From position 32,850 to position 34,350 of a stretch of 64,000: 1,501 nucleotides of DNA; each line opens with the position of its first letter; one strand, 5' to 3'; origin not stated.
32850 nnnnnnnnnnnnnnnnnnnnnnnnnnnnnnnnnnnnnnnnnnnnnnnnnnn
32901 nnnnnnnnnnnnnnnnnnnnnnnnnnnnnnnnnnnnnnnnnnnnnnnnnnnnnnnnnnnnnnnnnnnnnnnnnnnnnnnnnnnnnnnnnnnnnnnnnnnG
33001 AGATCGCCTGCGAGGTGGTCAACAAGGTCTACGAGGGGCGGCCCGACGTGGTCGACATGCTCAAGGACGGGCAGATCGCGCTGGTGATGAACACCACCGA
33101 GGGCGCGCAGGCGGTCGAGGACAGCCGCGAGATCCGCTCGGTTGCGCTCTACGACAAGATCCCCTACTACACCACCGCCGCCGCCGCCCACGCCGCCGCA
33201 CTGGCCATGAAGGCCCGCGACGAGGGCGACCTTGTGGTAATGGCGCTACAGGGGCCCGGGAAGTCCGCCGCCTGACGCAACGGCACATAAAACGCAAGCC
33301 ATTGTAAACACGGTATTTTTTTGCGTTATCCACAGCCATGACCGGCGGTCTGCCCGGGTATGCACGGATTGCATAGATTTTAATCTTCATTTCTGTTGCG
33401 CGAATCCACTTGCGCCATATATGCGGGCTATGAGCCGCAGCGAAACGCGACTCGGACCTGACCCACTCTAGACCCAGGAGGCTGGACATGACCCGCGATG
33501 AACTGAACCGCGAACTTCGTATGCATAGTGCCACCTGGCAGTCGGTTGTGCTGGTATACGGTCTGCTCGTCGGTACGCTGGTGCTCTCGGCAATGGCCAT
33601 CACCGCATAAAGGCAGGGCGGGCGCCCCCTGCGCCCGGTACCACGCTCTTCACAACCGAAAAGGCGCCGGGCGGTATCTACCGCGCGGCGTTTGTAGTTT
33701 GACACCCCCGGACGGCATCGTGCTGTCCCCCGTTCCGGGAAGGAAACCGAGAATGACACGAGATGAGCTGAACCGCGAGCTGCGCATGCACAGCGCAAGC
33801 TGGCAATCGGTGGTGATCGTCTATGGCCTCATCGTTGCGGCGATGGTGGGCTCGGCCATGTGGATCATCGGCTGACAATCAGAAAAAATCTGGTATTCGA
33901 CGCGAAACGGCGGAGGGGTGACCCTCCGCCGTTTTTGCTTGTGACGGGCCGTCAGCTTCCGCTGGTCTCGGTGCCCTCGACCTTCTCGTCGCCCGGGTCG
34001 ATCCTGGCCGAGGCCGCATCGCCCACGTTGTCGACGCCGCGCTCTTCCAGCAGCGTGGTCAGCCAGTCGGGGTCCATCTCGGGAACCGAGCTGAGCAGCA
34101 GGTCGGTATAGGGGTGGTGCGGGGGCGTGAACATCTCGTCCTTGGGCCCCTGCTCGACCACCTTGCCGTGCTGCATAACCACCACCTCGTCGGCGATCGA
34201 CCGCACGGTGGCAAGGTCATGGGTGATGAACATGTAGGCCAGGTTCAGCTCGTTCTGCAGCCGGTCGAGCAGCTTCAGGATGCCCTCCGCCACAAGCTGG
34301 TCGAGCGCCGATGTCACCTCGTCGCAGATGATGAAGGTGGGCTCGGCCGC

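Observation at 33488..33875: Tandem paralogous 40-aa membrane microproteins after carB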

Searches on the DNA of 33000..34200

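Call 5: search_rna_families(source=window, start=33000, end=34200, threshold=evalue, max_evalue=1)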
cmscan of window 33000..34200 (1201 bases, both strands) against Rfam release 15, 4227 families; matches with E-value up to 1: 2.
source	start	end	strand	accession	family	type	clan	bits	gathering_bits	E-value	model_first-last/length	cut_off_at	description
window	33888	33961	+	RF02031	tpke11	Gene; sRNA;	-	20.5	43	0.15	1-77/77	no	tpke11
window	33523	33692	+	RF01683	P6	Gene; sRNA;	-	16.7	50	0.054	1-510/510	no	Pseudomonas sRNA P6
